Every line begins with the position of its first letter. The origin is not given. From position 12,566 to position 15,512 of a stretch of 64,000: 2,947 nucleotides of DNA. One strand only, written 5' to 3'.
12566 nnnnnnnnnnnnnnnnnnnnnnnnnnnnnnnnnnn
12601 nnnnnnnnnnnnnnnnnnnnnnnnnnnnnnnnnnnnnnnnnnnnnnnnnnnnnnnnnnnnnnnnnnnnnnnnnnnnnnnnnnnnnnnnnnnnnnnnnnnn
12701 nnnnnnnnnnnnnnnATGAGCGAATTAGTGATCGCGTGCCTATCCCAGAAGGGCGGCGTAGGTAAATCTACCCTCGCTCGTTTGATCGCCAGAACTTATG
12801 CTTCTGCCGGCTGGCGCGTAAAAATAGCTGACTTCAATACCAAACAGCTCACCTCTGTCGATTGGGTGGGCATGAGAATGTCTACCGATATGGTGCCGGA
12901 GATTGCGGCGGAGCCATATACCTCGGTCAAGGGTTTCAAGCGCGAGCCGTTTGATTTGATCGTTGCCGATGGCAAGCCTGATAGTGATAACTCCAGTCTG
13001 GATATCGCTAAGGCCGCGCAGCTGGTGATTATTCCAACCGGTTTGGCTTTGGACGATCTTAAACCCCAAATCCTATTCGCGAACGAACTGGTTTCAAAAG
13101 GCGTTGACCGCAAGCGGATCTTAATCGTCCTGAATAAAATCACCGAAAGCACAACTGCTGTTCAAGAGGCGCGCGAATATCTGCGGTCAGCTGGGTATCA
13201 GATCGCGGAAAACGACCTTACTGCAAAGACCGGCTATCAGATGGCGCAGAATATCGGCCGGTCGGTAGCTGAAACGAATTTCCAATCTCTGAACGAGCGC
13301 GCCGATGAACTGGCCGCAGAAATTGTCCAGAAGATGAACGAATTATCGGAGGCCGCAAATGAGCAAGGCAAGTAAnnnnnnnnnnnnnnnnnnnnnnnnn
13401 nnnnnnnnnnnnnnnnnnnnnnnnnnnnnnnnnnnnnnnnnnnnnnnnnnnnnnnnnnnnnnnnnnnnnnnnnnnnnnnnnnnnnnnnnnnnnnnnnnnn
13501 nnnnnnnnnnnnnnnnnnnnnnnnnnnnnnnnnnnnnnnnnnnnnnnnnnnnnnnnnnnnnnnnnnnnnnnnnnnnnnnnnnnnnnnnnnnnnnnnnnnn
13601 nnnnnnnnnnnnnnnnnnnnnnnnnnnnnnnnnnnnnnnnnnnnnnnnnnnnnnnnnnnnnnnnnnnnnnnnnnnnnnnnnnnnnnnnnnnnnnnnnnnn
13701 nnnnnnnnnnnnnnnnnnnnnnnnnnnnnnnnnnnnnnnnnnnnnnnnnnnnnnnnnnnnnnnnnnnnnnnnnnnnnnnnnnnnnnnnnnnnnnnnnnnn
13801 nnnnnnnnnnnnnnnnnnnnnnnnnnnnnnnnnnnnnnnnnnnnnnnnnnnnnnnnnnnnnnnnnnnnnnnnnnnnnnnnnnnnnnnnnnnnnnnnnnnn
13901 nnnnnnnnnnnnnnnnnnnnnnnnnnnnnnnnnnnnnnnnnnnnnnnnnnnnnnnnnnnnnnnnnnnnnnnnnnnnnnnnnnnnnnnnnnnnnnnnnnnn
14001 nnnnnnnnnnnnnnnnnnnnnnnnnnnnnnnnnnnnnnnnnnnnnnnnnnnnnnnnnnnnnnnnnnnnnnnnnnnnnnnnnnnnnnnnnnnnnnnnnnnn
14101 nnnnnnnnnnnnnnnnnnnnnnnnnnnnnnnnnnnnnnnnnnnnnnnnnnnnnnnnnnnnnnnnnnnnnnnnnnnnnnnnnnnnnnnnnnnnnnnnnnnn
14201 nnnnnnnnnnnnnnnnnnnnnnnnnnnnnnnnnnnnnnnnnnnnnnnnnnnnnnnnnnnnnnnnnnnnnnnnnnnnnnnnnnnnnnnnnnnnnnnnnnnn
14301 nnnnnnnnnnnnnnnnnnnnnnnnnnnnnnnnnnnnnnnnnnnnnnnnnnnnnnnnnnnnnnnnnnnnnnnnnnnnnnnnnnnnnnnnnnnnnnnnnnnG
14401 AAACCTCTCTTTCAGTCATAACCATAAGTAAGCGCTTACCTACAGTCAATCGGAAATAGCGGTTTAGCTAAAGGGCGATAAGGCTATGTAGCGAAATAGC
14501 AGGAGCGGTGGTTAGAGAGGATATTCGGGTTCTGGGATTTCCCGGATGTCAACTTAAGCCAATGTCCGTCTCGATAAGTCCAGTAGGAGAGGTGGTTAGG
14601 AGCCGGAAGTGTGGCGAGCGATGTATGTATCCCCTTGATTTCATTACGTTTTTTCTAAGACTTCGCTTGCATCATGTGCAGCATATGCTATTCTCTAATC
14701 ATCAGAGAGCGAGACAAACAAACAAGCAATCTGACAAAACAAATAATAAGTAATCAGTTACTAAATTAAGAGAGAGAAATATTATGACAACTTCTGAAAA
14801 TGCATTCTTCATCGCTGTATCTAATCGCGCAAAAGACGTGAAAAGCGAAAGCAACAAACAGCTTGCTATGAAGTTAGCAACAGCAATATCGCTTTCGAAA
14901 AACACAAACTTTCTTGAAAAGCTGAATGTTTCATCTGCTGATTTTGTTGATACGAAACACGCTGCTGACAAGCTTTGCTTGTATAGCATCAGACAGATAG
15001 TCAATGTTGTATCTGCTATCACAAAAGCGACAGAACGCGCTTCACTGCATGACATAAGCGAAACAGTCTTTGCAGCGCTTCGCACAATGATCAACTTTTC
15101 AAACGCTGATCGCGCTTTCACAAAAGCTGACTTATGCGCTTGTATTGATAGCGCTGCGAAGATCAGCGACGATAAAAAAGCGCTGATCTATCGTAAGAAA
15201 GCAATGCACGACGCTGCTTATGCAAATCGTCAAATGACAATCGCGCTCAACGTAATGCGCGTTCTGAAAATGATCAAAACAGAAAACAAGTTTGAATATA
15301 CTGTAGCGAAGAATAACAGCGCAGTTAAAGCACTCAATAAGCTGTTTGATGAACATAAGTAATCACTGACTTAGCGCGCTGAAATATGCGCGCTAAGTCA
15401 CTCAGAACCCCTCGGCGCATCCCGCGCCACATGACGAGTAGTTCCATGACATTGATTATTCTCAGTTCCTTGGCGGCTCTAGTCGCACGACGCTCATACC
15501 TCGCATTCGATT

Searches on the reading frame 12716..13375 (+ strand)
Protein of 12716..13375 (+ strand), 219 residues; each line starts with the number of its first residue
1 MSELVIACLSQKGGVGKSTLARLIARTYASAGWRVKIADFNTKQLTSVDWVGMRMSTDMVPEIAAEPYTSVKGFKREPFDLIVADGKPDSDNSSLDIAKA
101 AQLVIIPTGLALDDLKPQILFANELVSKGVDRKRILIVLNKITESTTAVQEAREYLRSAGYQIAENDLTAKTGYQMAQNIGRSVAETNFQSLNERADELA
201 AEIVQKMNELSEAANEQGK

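Call 6: search_protein_families(library=pfam, proteins=[window:12716-13375:+], max_evalue=0.1)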
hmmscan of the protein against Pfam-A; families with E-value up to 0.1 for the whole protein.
window:12716-13375:+ (219 aa): 11 families
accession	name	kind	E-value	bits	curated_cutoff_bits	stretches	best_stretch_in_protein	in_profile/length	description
PF01656.29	CbiA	-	1.1e-08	35.6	25.4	1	6-153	1-96/125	CobQ/CobB/MinD/ParA nucleotide binding domain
PF13614.12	AAA_31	-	6.8e-07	29.8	27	1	5-47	3-45/177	AAA domain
PF10609.15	ParA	-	5.5e-06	26.4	27.1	1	5-40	5-40/246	NUBPL iron-transfer P-loop NTPase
PF09140.17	MipZ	-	7.1e-05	22.7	20.7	1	8-63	5-60/262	ATPase MipZ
PF03193.22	RsgA_GTPase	-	0.0046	17.2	30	0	96-175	19-98/174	RsgA GTPase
PF20720.3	nSTAND3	-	0.011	15.9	27.2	1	10-37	23-50/155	Novel STAND NTPase 3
PF13604.12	AAA_30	-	0.011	15.9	27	0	6-38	20-52/191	AAA domain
PF16575.11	CLP1_P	-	0.014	15.7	26.6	1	14-44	4-34/188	mRNA cleavage and polyadenylation factor CLP1 P-loop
PF13191.12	AAA_16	-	0.023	15.7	32.6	1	13-94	33-113/167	AAA ATPase domain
PF13399.11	LytR_C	-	0.053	14.9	22.2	0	138-202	6-61/86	LytR cell envelope-related transcriptional attenuator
PF00004.35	AAA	-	0.068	14.1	21.2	0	12-52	6-40/131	ATPase family associated with various cellular activities (AAA)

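Call 7: search_protein_families(library=phrogs, proteins=[window:12716-13375:+], max_evalue=0.01)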
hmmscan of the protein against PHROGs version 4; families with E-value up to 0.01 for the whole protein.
window:12716-13375:+ (219 aa): 2 families
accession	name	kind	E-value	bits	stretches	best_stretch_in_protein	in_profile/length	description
phrog_164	-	DNA, RNA and nucleotide metabolism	2.5e-24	87.2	1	5-216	226-482/500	ParA-like partition protein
phrog_2107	-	other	0.00079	20.2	1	13-48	12-47/201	thymidylate kinase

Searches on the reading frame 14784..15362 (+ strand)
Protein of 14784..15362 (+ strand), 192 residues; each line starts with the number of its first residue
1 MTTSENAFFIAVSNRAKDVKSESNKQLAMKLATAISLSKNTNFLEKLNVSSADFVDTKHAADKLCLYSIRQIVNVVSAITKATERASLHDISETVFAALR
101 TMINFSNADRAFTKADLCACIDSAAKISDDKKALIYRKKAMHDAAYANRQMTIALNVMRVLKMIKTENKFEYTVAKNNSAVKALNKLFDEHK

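Call 6: search_protein_families(library=pfam, proteins=[window:14784-15362:+], max_evalue=0.1)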
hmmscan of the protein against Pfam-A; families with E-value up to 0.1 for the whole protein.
window:14784-15362:+ (192 aa): 0 families

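Call 7: search_protein_families(library=phrogs, proteins=[window:14784-15362:+], max_evalue=0.01)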
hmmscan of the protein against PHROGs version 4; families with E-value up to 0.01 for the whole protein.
window:14784-15362:+ (192 aa): 0 families

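Call 75: search_protein_families(library=ncbifam, proteins=[window:14784-15362:+], max_evalue=1)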
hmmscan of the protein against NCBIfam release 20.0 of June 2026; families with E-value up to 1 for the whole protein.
window:14784-15362:+ (192 aa): 2 families
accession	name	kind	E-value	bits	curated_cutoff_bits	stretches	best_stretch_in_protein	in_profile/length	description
NF011584.0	PRK15008.1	equivalog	0.039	13.8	230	1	44-170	45-172/212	HTH-type transcriptional regulator RutR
TIGR03363.1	VI_chp_8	equivalog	0.051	13.2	160.85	1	14-164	156-303/353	type VI secretion system protein TssA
